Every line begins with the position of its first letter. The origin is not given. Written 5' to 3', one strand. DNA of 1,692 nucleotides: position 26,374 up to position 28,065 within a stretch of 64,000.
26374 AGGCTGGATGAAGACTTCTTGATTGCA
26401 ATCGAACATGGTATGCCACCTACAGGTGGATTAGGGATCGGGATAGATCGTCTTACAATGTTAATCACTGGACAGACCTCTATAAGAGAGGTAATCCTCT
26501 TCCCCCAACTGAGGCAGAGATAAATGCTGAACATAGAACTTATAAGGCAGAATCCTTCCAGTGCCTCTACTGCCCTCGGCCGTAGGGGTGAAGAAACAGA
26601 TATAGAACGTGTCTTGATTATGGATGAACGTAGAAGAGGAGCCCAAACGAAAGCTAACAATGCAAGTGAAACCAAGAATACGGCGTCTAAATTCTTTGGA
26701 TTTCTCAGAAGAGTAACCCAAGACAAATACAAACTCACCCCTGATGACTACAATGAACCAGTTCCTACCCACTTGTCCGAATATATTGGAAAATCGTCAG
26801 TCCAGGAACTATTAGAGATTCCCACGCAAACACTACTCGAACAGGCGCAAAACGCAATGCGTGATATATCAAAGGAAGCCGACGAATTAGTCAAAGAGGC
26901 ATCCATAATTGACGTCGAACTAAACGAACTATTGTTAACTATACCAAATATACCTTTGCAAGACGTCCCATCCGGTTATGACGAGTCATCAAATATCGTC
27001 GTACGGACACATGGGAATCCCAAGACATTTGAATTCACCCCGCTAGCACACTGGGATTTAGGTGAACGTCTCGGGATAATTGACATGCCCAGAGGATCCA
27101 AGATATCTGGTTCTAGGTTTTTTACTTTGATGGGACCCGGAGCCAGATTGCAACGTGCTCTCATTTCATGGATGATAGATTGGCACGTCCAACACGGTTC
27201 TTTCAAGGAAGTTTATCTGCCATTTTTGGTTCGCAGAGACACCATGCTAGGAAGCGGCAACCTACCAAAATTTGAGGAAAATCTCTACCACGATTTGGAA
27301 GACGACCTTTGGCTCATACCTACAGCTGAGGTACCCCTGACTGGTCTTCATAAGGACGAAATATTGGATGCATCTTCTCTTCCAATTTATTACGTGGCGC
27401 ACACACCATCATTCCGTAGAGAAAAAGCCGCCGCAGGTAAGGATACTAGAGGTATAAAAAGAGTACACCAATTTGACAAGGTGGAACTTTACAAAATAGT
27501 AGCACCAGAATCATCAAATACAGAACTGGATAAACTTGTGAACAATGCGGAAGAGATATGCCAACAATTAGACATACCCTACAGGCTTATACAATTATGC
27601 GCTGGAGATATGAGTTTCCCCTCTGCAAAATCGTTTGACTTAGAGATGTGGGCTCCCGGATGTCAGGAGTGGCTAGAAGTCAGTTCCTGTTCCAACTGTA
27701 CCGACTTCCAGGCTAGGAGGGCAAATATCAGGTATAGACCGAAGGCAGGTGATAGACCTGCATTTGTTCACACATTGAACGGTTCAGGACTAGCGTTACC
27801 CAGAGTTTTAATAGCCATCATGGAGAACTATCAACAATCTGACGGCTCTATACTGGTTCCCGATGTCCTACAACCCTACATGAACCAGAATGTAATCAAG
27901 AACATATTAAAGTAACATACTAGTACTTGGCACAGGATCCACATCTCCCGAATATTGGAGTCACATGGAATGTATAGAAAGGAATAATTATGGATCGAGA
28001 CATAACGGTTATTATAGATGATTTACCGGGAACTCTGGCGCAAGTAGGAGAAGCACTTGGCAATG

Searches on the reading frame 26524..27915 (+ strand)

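Call 26: search_protein_families(library=ncbifam, proteins=[window:26524-27915:+], max_evalue=0.00001)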
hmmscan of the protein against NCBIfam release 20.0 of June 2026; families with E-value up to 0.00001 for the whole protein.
window:26524-27915:+ (463 aa): 4 families
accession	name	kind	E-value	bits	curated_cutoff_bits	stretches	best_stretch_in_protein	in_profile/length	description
TIGR00414.1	serS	equivalog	3e-138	461.4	301.65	1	104-453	70-418/418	serine--tRNA ligase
TIGR00418.1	thrS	equivalog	9.9e-08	31.3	383.65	1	176-355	173-348/565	threonine--tRNA ligase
NF002120.0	PRK00960.1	equivalog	1.1e-06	27.5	611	0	275-354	324-400/518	serine--tRNA ligase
TIGR00415.1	serS_MJ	equivalog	4.8e-06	25.3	489.55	0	264-353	310-396/518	serine--tRNA ligase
